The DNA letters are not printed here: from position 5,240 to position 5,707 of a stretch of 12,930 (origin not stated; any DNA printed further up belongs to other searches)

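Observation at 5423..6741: A ribbon-helix-helix gene is translationally coupled to tnpB inside an IS200/IS605-like element.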

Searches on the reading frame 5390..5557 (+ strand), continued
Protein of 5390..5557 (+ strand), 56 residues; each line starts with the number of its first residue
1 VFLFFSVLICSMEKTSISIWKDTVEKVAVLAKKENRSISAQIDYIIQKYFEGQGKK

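Call 68: fold_search(model_id=the predicted structure, library=pdb)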
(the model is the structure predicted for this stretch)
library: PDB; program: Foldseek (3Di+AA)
matches with E <= 10: 177; with E <= 0.001: 0
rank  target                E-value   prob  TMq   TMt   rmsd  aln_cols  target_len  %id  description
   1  1par_A                3.8e-02  1.00  0.74  0.66   2.8        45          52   18  DNA RECOGNITION BY BETA-SHEETS IN THE ARC REPRESSOR-OPERATOR CRYSTAL STRUCTURE (released 1994-07-31)
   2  1baz_B                4.8e-02  1.00  0.69  0.75   2.2        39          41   18  ARC REPRESSOR MUTANT PHE10VAL (released 1998-06-17)
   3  9kkd_B                5.6e-02  0.99  0.72  0.75   2.6        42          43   19  the structure of StnY (released 2025-11-19)
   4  1ea4_F                6.1e-02  1.00  0.76  0.76   2.5        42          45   24  TRANSCRIPTIONAL REPRESSOR COPG/22bp dsDNA COMPLEX (released 2001-07-05)
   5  1myk_B                7.1e-02  0.99  0.74  0.74   2.3        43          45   19  CRYSTAL STRUCTURE, FOLDING, AND OPERATOR BINDING OF THE HYPERSTABLE ARC REPRESSOR MUTANT PL8 (released 1995-01-26)
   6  1baz_A                7.1e-02  0.99  0.75  0.70   2.7        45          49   18  ARC REPRESSOR MUTANT PHE10VAL (released 1998-06-17)
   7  1bdv_B                7.1e-02  0.99  0.72  0.63   2.3        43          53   19  ARC FV10 COCRYSTAL (released 1999-01-06)
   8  1ea4_E                7.7e-02  0.99  0.76  0.78   2.4        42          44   24  TRANSCRIPTIONAL REPRESSOR COPG/22bp dsDNA COMPLEX (released 2001-07-05)
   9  1b01_A                7.7e-02  0.99  0.74  0.77   2.4        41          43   22  TRANSCRIPTIONAL REPRESSOR COPG/DNA COMPLEX (released 1999-11-19)
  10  1ea4_H                8.3e-02  0.99  0.76  0.77   2.4        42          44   24  TRANSCRIPTIONAL REPRESSOR COPG/22bp dsDNA COMPLEX (released 2001-07-05)
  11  3qoq_A                9.0e-02  0.99  0.78  0.72   2.1        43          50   19  Crystal Structure of the Transcription Factor AmrZ in Complex with the 18 Base Pair amrZ1 Binding Site (released 2012-02-15)
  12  7nyw_I                9.8e-02  0.99  0.73  0.27   2.6        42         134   17  Cryo-EM structure of the MukBEF-MatP-DNA head module (released 2021-07-07)
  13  1par_C                1.1e-01  0.99  0.72  0.67   2.2        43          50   19  DNA RECOGNITION BY BETA-SHEETS IN THE ARC REPRESSOR-OPERATOR CRYSTAL STRUCTURE (released 1994-07-31)
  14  1bdv_C                1.1e-01  0.99  0.72  0.75   2.2        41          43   17  ARC FV10 COCRYSTAL (released 1999-01-06)
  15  7nyw_J                1.3e-01  0.98  0.71  0.27   2.4        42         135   17  Cryo-EM structure of the MukBEF-MatP-DNA head module (released 2021-07-07)
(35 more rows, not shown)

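Call 75: find_related_loci(query=A3, collection=viral_contigs, flank=4000)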
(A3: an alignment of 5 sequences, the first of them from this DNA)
Query A3 (45 aa) in viral_contigs; peptide patterns used: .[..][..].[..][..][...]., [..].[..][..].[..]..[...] (x = any residue, [..] = any of these).
278 stretches matched a pattern; 10 encode a relative of the query (tblastn E <= 1e-3); 10 distinct loci.
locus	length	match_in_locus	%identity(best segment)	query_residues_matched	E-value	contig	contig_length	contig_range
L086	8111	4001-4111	57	3-39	3e-10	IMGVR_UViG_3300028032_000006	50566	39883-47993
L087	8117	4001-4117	44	3-41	4e-7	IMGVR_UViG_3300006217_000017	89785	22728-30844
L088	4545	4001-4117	44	3-41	4e-7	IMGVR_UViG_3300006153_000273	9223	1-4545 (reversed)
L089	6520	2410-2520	50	6-45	1e-6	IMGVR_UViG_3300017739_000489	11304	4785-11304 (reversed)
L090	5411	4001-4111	50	6-45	1e-6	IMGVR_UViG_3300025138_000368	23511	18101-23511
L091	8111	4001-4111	43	5-41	4e-6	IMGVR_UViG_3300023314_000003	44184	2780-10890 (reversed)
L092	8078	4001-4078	62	6-31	6e-6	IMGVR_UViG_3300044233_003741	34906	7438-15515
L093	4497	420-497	62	6-31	6e-6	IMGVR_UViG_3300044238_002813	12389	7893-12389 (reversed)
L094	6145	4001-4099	39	5-37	2e-5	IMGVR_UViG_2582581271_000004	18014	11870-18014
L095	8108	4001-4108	39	3-38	3e-5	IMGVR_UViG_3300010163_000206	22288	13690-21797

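Call 84: find_encoding_contigs(protein=P0123, flank=4000, max_places=3)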
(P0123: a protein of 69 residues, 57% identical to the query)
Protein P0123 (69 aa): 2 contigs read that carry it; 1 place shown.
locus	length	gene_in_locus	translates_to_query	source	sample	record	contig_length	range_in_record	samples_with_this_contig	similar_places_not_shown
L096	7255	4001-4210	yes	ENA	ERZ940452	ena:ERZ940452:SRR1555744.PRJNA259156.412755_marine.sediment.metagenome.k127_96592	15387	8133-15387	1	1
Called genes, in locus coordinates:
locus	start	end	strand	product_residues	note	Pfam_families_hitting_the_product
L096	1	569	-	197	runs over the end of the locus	PF00589:Phage_integrase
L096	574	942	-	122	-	-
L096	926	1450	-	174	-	-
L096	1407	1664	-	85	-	-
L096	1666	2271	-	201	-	-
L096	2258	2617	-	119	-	-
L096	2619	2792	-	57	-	-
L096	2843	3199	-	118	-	-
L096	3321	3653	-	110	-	-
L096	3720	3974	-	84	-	-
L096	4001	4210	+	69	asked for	-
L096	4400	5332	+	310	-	-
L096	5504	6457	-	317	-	-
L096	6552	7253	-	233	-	?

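Call 85: find_encoding_contigs(protein=P0122, flank=4000, max_places=3)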
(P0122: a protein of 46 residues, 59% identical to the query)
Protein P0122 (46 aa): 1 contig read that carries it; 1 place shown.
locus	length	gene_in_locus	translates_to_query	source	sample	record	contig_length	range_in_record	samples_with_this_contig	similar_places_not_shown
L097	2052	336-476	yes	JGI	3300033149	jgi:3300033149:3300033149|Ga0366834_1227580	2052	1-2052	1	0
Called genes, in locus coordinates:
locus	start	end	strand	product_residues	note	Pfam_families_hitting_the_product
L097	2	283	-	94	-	?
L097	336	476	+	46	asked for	-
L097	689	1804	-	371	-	-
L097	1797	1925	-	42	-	-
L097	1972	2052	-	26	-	?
